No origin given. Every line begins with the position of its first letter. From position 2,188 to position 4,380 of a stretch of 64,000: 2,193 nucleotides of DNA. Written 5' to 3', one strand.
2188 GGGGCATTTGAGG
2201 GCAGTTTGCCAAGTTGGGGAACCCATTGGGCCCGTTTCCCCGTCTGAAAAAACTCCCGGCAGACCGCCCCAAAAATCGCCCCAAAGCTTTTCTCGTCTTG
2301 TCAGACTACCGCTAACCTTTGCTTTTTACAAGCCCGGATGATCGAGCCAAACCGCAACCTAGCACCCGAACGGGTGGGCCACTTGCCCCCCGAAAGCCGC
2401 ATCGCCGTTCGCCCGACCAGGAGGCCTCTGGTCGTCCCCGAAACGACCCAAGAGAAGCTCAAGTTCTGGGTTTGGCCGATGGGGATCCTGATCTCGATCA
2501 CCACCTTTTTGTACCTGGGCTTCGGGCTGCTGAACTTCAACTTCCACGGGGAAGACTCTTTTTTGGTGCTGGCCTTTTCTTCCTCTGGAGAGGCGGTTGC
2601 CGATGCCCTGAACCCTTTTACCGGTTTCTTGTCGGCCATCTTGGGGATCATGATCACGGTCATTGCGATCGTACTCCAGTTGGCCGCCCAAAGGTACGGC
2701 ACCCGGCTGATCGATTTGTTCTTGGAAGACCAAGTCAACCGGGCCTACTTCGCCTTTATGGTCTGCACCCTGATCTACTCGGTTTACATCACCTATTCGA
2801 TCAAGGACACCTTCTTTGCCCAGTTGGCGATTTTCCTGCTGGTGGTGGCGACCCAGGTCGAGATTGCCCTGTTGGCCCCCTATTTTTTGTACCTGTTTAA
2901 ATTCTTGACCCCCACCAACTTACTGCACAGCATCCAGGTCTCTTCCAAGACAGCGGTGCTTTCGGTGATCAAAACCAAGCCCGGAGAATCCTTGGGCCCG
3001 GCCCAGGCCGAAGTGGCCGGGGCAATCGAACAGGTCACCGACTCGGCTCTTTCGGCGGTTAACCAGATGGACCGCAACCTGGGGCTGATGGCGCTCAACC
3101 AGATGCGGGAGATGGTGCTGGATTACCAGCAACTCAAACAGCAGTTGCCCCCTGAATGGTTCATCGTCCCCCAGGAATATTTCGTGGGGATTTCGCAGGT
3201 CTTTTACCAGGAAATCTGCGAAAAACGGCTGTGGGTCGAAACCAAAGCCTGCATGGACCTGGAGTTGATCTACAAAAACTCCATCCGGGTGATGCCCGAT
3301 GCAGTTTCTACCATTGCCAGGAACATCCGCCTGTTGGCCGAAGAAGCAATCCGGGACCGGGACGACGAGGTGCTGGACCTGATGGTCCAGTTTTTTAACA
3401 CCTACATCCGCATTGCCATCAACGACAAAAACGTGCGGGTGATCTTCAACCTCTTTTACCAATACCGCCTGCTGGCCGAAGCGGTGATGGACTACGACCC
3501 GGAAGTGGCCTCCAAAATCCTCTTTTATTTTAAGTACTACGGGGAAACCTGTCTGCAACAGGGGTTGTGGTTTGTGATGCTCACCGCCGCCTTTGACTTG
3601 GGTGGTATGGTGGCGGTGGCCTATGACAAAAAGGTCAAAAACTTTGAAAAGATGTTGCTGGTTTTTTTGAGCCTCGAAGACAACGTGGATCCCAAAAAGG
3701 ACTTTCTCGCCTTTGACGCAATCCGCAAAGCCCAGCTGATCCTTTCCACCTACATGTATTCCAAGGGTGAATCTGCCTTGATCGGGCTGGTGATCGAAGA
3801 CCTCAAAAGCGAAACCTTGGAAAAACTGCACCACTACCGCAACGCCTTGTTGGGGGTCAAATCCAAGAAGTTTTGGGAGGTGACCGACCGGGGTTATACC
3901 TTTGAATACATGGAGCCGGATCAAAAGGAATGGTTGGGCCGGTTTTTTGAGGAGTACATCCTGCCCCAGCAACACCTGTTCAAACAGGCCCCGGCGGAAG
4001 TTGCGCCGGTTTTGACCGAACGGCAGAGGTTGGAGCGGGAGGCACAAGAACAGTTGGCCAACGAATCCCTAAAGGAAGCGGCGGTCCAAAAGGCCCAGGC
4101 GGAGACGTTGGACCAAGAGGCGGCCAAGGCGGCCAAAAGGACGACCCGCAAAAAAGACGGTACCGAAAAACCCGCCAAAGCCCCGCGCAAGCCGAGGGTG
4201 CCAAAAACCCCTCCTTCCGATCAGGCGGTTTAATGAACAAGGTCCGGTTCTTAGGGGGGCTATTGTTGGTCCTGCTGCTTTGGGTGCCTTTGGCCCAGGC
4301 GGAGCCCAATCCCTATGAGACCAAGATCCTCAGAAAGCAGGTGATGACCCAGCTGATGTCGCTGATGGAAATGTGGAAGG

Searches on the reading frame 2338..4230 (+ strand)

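Call 87: search_protein_families(library=pfam, proteins=[window:2338-4230:+], max_evalue=0.0001)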
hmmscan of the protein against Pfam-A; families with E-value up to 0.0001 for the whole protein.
window:2338-4230:+ (631 aa): 1 family
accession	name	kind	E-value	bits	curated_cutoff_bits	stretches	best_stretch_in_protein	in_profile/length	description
PF10011.15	DUF2254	-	3.5e-12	46.2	28.8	1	42-223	3-198/368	Predicted membrane protein (DUF2254)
